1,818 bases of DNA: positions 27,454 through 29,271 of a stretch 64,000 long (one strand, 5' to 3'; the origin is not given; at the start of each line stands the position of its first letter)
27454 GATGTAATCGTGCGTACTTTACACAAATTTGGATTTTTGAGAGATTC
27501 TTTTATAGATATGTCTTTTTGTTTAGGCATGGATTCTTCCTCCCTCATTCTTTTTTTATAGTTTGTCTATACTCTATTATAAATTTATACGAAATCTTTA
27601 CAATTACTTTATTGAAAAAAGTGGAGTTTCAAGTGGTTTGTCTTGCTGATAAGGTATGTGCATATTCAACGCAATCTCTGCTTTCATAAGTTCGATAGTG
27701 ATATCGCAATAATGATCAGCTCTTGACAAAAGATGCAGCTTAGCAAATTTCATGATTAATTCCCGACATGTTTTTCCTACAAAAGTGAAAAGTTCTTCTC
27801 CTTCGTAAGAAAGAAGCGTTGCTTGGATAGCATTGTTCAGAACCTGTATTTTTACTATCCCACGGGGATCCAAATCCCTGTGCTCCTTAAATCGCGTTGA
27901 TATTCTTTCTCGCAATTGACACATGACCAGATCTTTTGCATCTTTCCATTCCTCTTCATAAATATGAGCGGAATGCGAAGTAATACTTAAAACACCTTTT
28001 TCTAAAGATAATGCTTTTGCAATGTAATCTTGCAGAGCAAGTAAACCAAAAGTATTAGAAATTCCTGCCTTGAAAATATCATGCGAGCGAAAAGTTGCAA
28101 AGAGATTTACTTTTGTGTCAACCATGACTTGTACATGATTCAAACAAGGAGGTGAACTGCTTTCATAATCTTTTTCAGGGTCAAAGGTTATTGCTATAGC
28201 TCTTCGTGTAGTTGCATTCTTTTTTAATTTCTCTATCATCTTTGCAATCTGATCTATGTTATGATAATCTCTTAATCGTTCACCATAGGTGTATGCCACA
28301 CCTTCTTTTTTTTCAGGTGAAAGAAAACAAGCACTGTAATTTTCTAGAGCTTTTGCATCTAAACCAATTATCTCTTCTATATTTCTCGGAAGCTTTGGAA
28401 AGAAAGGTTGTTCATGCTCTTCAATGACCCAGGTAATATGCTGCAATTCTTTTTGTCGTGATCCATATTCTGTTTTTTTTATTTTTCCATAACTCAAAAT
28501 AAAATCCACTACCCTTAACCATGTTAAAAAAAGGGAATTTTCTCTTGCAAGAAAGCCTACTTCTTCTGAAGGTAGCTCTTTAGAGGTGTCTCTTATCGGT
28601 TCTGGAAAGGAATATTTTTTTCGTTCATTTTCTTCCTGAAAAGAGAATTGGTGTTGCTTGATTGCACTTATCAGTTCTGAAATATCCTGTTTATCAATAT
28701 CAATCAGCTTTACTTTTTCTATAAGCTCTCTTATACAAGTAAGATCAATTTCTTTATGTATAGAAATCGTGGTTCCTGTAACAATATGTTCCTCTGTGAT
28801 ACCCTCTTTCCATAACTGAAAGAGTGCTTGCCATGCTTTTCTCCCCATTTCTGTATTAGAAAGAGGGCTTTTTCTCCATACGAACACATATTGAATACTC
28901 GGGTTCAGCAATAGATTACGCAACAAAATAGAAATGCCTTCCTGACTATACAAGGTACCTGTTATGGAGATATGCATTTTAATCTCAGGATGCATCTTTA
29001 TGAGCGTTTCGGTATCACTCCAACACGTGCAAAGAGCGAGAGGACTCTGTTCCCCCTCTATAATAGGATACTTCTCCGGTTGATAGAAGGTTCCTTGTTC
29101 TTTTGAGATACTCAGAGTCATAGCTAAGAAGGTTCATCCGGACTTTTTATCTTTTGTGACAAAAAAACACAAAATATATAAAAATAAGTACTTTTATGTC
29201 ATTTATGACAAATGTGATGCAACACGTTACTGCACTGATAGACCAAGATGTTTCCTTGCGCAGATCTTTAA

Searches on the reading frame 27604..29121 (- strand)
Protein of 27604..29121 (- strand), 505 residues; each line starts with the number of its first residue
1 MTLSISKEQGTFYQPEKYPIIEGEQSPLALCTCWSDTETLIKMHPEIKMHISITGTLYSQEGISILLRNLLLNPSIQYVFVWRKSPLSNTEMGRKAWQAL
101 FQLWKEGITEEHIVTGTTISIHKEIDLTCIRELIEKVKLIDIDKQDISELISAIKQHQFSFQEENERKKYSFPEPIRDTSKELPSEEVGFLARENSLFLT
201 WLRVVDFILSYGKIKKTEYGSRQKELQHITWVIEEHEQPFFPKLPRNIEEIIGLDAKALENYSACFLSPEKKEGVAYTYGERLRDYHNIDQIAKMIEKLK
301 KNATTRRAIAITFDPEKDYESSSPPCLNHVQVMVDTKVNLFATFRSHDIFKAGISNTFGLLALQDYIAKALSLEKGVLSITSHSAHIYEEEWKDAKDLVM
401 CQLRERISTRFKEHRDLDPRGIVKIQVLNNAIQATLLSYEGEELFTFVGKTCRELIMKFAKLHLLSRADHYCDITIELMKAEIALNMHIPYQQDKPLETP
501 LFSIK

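Call 12: find_encoding_contigs(protein=window:27604-29121:-, flank=10000, max_places=1)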
Protein window:27604-29121:- (505 aa): 5 contigs read that carry it; 1 place shown.
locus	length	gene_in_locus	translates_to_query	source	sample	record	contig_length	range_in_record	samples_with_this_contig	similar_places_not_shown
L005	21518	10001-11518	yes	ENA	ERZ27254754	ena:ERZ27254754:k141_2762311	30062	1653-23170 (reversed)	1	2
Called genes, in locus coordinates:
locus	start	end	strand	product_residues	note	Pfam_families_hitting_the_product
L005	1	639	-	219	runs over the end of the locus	PF01269:Fibrillarin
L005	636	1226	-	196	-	-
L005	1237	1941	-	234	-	-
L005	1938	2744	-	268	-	PF01798:Nop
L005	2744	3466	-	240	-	-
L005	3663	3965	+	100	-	PF03091:CutA1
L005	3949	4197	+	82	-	-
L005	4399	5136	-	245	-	PF00459:Inositol_P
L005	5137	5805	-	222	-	PF00696:AA_kinase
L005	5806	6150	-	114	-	PF00892:EamA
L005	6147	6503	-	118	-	PF00892:EamA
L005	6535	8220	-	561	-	PF00873:ACR_tran (weak), PF02355:SecD_SecF_C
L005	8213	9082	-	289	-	PF02355:SecD_SecF_C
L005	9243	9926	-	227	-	-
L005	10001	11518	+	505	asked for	PF00303:Thymidylat_synt, PF14251:PterinBD-DUF4346 (weak)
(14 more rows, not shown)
